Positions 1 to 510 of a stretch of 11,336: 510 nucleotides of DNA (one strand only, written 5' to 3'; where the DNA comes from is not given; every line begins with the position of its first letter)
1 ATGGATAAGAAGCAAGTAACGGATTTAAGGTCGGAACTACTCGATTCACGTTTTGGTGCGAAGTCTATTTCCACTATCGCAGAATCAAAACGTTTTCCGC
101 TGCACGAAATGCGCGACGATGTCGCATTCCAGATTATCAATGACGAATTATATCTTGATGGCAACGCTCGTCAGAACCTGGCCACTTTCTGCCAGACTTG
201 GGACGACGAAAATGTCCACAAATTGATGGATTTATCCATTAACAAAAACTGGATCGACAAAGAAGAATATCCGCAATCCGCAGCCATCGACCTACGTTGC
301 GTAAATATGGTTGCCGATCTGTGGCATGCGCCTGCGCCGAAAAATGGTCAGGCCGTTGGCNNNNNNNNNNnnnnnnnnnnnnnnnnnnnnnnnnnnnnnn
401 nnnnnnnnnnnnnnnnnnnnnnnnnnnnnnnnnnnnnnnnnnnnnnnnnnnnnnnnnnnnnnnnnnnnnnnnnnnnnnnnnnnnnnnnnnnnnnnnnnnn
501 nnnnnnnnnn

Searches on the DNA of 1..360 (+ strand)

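Call 13: search_dna_similar(query=window:1-360:+, collection=ecoli_genomes, mode=near, max_rows=15)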
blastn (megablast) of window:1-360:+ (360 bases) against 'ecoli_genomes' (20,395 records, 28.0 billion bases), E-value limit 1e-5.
Records with a match: 5432; places in all: 10849; records where one place covers at least 80% of the query: 5427.
Genomes with a match: 5426 of 5426; with a place that covers at least 80% of the query: 5421. Places per genome that has any: lowest 1, median 2, highest 4. On chromosomes: 10843 places; on plasmids: 6.
Best place of each record, by identity: >=99% 2514; 95-99% 2880; 90-95% 38.
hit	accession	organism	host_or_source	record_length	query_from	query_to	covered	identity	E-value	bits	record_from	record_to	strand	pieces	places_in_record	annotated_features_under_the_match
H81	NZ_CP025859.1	Escherichia coli strain 504239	Homo sapiens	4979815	1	360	100%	100.0%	0e+0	665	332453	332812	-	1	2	gadB: glutamate decarboxylase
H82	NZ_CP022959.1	Escherichia coli ATCC 8739 strain ATCC 8739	stepwise adaptation to AgNO3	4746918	1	360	100%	100.0%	0e+0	665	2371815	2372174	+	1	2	gadB: glutamate decarboxylase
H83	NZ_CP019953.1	Escherichia coli M8 strain M8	Mus musculus C57Bl/6J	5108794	1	360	100%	100.0%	0e+0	665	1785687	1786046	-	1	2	gadB: glutamate decarboxylase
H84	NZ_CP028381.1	Escherichia coli strain RM10466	Bos taurus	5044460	1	360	100%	100.0%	0e+0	665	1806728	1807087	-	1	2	gadB: glutamate decarboxylase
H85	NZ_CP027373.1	Escherichia coli strain 05-3629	Homo sapiens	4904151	1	360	100%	100.0%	0e+0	665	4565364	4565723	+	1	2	gadB: glutamate decarboxylase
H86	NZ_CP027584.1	Escherichia coli strain 00-3076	Homo sapiens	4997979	1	360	100%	100.0%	0e+0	665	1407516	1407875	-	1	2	gadB: glutamate decarboxylase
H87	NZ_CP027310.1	Escherichia coli strain 2014C-4135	Homo sapiens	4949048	1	360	100%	100.0%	0e+0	665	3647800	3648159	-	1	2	gadB: glutamate decarboxylase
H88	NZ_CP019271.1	Escherichia coli strain 13P460A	pig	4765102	1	360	100%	100.0%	0e+0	665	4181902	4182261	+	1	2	gadB: glutamate decarboxylase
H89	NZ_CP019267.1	Escherichia coli strain 13C1079T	chicken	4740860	1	360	100%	100.0%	0e+0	665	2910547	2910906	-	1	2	gadB: glutamate decarboxylase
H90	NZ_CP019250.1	Escherichia coli strain 13KWH46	Homo sapiens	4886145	1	360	100%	100.0%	0e+0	665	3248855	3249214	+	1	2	gadB: glutamate decarboxylase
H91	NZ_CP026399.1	Escherichia coli strain ECONIH4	-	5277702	1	360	100%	100.0%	0e+0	665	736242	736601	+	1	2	gadB: glutamate decarboxylase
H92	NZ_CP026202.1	Escherichia coli strain ECONIH5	-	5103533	1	360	100%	100.0%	0e+0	665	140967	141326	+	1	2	gadB: glutamate decarboxylase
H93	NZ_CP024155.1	Escherichia coli strain 14EC047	clinical patient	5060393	1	360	100%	100.0%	0e+0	665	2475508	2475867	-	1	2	gadB: glutamate decarboxylase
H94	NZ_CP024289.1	Escherichia coli O178:H19 strain 2012C-4431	Homo sapiens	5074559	1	360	100%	100.0%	0e+0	665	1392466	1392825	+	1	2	gadB: glutamate decarboxylase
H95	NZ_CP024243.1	Escherichia coli O128:H27 strain 90-9281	missing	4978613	1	360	100%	100.0%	0e+0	665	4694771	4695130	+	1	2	gadB: glutamate decarboxylase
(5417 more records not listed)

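Call 62: get_annotated_region(hit=H82, flank=1500)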
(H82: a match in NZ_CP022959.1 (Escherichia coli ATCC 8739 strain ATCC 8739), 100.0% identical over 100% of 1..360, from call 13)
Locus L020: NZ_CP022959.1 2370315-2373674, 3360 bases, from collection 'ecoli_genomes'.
description: Escherichia coli ATCC 8739 chromosome, complete genome
organism: Escherichia coli ATCC 8739 strain ATCC 8739 (NCBI taxid 481805)
replicon: chromosome; assembly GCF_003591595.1
host: -; source: stepwise adaptation to AgNO3; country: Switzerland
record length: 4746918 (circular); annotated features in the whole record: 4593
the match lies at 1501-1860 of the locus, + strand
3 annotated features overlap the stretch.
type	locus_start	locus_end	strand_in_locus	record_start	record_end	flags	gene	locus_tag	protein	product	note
CDS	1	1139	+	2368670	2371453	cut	pqqL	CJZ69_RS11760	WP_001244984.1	M16 family metallopeptidase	-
CDS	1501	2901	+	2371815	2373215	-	gadB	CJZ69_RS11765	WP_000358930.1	glutamate decarboxylase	-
CDS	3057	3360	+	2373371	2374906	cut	gadC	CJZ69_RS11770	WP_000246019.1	acid resistance gamma-aminobutyrate antiporter GadC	-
